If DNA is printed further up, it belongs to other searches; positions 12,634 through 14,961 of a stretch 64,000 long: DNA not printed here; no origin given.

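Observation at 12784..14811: The PorK/GldK-like FGE-sulfatase domain is fused to an outer-membrane beta-barrel and has no lipoprotein signal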

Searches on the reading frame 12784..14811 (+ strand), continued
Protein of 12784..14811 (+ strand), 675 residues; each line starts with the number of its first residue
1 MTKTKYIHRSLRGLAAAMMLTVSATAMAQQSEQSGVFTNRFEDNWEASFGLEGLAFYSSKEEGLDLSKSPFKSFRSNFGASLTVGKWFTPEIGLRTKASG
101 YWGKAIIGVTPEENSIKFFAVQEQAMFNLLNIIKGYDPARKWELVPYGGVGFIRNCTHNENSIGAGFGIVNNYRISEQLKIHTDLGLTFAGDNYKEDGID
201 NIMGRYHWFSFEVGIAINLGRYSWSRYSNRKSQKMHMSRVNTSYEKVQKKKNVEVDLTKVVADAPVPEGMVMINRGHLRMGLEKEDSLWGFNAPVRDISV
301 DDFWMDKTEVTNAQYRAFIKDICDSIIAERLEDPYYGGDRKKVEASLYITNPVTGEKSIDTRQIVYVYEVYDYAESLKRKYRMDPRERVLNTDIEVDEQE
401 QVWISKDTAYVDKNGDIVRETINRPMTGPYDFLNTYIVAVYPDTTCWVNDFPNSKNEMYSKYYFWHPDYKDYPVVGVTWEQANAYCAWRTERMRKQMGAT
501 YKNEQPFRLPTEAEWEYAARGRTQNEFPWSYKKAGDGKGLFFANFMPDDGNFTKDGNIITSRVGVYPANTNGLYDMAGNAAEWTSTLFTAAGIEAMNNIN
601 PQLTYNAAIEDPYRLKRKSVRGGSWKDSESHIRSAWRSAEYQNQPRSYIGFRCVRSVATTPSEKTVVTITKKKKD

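Call 59: search_protein_families(library=pfam, proteins=[L010:5470-7659:+, L010:1709-5281:+, L010:410-1600:+, L002:4909-5847:+, L001:212-1147:+, L002:10842-11456:+, L014:5119-6102:+, L014:6112-7470:+], max_evalue=0.001)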
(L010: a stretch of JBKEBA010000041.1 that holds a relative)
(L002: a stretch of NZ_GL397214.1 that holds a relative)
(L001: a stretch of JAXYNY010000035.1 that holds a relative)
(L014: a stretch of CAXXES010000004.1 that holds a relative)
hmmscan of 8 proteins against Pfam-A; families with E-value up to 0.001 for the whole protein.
L010:5470-7659:+ (729 aa): 1 family
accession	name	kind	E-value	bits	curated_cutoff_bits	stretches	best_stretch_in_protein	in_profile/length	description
PF03781.23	FGE-sulfatase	-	8.5e-53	180.1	23.3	2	502-718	61-255/255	Sulfatase-modifying factor enzyme 1-like domain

L010:1709-5281:+ (1190 aa): 15 families
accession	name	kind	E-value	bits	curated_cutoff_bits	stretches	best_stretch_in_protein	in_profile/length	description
PF01855.24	POR_N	-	7.6e-78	261.9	27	1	24-248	7-229/231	Pyruvate flavodoxin/ferredoxin oxidoreductase, thiamine diP-bdg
PF01558.24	POR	-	8e-33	114.5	27.4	1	426-610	1-173/173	Pyruvate ferredoxin/flavodoxin oxidoreductase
PF10371.14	EKR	-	4e-20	71.8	27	1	630-678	9-55/55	Domain of unknown function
PF17147.9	PFOR_II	-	3e-15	56.9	27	1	271-376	1-102/102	Pyruvate:ferredoxin oxidoreductase core domain II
PF02775.26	TPP_enzyme_C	-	2.2e-10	41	21.9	1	961-1073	46-150/151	Thiamine pyrophosphate enzyme, C-terminal TPP binding domain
PF12838.12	Fer4_7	-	2.2e-09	38.1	27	1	688-756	1-49/52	4Fe-4S dicluster domain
PF13237.11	Fer4_10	-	1.8e-08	34.6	25.5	1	685-756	5-53/53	4Fe-4S dicluster domain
PF12837.12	Fer4_6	-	4.4e-08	33.1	25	1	681-702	1-22/24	4Fe-4S binding domain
PF13484.11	Fer4_16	-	4.8e-08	34.1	30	1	688-756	1-64/66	4Fe-4S double cluster binding domain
PF13183.11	Fer4_8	-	1.3e-07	32.4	27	1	685-756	1-65/68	4Fe-4S dicluster domain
PF12797.12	Fer4_2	-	4e-06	26.9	24.5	0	681-700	2-21/22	4Fe-4S binding domain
PF13187.11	Fer4_9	-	7.1e-06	26.4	27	1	688-757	1-49/52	4Fe-4S dicluster domain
PF13534.11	Fer4_17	-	2.2e-05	25.3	22.2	0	685-701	42-58/61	4Fe-4S dicluster domain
PF00037.32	Fer4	-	7.5e-05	22.8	21.1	1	682-704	1-23/24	4Fe-4S binding domain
PF02780.25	Transketolase_C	-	0.00052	20.4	25.9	0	270-337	9-76/124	Transketolase, C-terminal domain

L010:410-1600:+ (396 aa): 2 families
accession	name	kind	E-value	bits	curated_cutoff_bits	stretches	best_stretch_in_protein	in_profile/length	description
PF13173.12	AAA_14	-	1e-21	77.7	27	1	32-154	3-129/129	AAA domain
PF13635.12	DUF4143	-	0.00054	20.2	28.1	0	234-286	11-63/160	Domain of unknown function (DUF4143)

L002:4909-5847:+ (312 aa): 1 family
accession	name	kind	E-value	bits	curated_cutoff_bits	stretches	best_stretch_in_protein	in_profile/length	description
PF11751.14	PorP_SprF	-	3.7e-56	191.1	22.3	1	20-292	2-273/273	Type IX secretion system membrane protein PorP/SprF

L001:212-1147:+ (311 aa): 1 family
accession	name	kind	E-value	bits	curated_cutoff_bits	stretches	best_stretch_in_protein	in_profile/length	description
PF11751.14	PorP_SprF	-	4e-57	194.3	22.3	1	19-291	2-273/273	Type IX secretion system membrane protein PorP/SprF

L002:10842-11456:+ (204 aa): 2 families
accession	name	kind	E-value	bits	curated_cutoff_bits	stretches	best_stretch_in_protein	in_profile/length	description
PF13505.12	OMP_b-brl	-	1.5e-15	58.2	28.7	1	7-204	1-175/175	Outer membrane protein beta-barrel domain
PF13568.12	OMP_b-brl_2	-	5.4e-12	46.6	27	1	23-170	8-167/175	Outer membrane protein beta-barrel domain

L014:5119-6102:+ (327 aa): 1 family
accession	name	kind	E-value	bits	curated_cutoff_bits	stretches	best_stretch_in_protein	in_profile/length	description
PF11751.14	PorP_SprF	-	4.2e-59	200.8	22.3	1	30-309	2-273/273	Type IX secretion system membrane protein PorP/SprF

L014:6112-7470:+ (452 aa): 1 family
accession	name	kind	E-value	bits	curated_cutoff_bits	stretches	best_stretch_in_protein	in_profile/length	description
PF03781.23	FGE-sulfatase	-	4.5e-50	171.1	23.3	2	244-445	75-255/255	Sulfatase-modifying factor enzyme 1-like domain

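Call 71: search_protein_families(library=ncbifam, proteins=[L002:10842-11456:+, L001:5643-6269:+], max_evalue=0.01)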
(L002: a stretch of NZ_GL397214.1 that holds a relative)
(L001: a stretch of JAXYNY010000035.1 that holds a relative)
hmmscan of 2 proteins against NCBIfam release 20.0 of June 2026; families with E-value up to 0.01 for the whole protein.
L002:10842-11456:+ (204 aa): 2 families
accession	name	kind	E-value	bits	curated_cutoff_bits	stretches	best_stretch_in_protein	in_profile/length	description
NF049866.1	outer_TDE1717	subfamily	1.4e-12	48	135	1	1-170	1-172/210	TDE1717 family outer membrane beta-barrel protein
NF052311.1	T9SS_PorT_SprT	equivalog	0.0004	19.8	125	1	82-156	113-186/239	type IX secretion/gliding motility protein PorT/SprT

L001:5643-6269:+ (208 aa): 2 families
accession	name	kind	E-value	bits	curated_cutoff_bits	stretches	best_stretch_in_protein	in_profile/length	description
NF049866.1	outer_TDE1717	subfamily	1.3e-22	80.8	135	1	1-208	1-210/210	TDE1717 family outer membrane beta-barrel protein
NF052311.1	T9SS_PorT_SprT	equivalog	0.0003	20.2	125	1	48-159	71-188/239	type IX secretion/gliding motility protein PorT/SprT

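Call 76: find_encoding_contigs(protein=P0098, flank=10000, max_places=1)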
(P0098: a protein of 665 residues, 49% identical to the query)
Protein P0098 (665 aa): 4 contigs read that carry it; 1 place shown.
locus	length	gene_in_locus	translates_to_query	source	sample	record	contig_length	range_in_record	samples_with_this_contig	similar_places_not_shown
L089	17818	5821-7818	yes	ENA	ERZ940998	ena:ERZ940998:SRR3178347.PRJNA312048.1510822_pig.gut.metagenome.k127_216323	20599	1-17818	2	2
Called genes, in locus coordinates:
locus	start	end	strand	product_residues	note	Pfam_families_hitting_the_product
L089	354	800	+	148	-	PF00436:SSB (weak)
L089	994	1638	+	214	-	-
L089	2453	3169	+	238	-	PF01027:Bax1-I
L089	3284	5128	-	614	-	PF01751:Toprim, PF01131:Topoisom_bac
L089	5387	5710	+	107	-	-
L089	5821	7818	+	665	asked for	PF03781:FGE-sulfatase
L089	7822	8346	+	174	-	PF22827:GldL_N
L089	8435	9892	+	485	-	PF12081:GldM_1st, PF21601:GldM_2nd, PF21602:GldM_3rd, PF12080:GldM_4th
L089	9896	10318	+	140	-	-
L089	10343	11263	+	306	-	PF19841:GldN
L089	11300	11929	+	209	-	PF12099:DUF3575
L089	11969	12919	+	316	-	PF17145:DUF5119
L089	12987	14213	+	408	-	PF13149:Mfa_like_1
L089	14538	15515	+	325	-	PF13149:Mfa_like_1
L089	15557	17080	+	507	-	PF13149:Mfa_like_1, PF07603:Lcl_C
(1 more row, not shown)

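Call 77: find_encoding_contigs(protein=P0083, flank=10000, max_places=1)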
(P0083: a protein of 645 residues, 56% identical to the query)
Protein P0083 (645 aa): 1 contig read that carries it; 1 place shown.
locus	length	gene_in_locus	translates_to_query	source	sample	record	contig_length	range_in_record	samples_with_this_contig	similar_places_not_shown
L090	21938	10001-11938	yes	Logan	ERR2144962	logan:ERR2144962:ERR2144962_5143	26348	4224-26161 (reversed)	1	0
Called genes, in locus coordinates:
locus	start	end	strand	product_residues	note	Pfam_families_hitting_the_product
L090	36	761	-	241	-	-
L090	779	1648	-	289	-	PF23947:DUF7281 (faint)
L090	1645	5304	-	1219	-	PF12128:DUF3584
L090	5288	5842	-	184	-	PF21980:MksE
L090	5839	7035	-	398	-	-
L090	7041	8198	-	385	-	-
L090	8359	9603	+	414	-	PF00691:OmpA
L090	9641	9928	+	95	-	-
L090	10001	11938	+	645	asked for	PF03781:FGE-sulfatase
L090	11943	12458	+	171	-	PF22827:GldL_N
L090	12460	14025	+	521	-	PF12081:GldM_1st, PF21601:GldM_2nd, PF21602:GldM_3rd, PF12080:GldM_4th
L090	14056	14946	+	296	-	PF19841:GldN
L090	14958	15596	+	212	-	PF12099:DUF3575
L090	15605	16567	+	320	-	PF17145:DUF5119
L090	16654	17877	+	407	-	PF13149:Mfa_like_1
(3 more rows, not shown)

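Call 78: find_encoding_contigs(protein=P0055, flank=10000, max_places=1)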
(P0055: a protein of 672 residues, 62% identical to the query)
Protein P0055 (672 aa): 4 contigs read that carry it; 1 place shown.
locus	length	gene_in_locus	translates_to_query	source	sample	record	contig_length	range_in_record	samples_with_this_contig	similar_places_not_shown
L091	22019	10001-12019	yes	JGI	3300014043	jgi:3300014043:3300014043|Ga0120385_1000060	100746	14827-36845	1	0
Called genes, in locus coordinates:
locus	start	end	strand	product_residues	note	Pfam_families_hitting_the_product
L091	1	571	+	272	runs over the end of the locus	PF02086:MethyltransfD12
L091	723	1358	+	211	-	-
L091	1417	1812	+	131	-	-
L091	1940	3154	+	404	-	PF14297:Lin1244_N, PF25200:DUF7833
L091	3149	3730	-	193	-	-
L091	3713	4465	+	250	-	-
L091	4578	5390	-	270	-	-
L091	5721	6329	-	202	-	PF03118:RNA_pol_A_CTD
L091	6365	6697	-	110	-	-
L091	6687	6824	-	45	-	-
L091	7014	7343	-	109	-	-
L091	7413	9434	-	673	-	PF01751:Toprim, PF01131:Topoisom_bac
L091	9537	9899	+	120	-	-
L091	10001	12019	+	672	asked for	PF03781:FGE-sulfatase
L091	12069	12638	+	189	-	PF22827:GldL_N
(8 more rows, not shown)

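Call 82: search_protein_families(library=pfam, proteins=[L010:7718-8620:+, L010:8668-10236:+, L010:10251-11144:+, L010:11218-11772:-, L010:11779-12537:-, L010:12571-13542:-, L010:5470-6400:+], max_evalue=0.01)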
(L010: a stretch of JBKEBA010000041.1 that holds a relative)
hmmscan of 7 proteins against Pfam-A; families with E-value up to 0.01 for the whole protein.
L010:7718-8620:+ (300 aa): 2 families
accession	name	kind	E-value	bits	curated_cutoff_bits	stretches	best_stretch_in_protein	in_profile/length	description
PF22827.1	GldL_N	-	2.9e-17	63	24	1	24-70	1-47/62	GldL N-terminal domain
PF12325.13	TMF_TATA_bd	-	0.0025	18.4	29.1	1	178-255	33-110/115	TATA element modulatory factor 1 TATA binding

L010:8668-10236:+ (522 aa): 4 families
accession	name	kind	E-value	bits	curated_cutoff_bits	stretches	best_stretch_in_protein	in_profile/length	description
PF12081.13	GldM_1st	-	5.3e-54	183.6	25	1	32-219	1-193/194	GldM N-terminal domain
PF21601.3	GldM_2nd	-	7.1e-30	103.8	24.4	1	222-318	1-98/98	GldM second domain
PF12080.14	GldM_4th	-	8.2e-26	91.3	24.6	1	407-521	1-113/114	GldM C-terminal domain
PF21602.3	GldM_3rd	-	4.2e-19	69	25.2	1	320-404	1-82/82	GldM third domain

L010:10251-11144:+ (297 aa): 1 family
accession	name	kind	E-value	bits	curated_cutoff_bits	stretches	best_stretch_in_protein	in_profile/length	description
PF19841.4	GldN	-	6.6e-27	95.1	23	1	71-288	5-226/228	Gliding motility associated protein GldN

L010:11218-11772:- (184 aa): 1 family
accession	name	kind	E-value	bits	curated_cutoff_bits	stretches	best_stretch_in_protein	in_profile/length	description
PF01558.24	POR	-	3.1e-37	128.8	27.4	1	11-175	1-173/173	Pyruvate ferredoxin/flavodoxin oxidoreductase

L010:11779-12537:- (252 aa): 1 family
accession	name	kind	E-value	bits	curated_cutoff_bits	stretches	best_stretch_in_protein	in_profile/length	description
PF02775.26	TPP_enzyme_C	-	1.2e-19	71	21.9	1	66-217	20-151/151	Thiamine pyrophosphate enzyme, C-terminal TPP binding domain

L010:12571-13542:- (323 aa): 3 families
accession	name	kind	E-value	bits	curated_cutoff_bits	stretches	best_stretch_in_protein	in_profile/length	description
PF01855.24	POR_N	-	3.5e-37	128.8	27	1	11-194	33-213/231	Pyruvate flavodoxin/ferredoxin oxidoreductase, thiamine diP-bdg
PF17147.9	PFOR_II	-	4.3e-26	91.7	27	1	219-313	1-102/102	Pyruvate:ferredoxin oxidoreductase core domain II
PF02780.25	Transketolase_C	-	8.5e-08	32.6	25.9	1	213-279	4-70/124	Transketolase, C-terminal domain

L010:5470-6400:+ (310 aa): 0 families

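Call 88: find_encoding_contigs(protein=P0018, flank=10000, max_places=2)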
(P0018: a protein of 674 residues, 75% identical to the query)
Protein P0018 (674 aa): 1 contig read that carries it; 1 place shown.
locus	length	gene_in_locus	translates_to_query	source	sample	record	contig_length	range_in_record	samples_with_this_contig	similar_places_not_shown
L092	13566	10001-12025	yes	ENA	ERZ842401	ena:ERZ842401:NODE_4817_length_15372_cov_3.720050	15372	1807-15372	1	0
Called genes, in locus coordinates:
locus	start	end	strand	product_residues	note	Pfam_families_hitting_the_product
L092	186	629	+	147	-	-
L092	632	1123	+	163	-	-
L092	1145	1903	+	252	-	PF23771:DUF7168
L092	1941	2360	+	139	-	-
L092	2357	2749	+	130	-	-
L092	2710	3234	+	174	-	-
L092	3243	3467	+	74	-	-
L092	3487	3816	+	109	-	-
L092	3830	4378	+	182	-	-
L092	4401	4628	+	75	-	-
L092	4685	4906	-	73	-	-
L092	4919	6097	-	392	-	PF18762:Kinase-PolyVal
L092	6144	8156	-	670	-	PF01751:Toprim, PF01131:Topoisom_bac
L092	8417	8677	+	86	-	-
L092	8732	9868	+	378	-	PF00691:OmpA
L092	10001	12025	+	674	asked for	PF03781:FGE-sulfatase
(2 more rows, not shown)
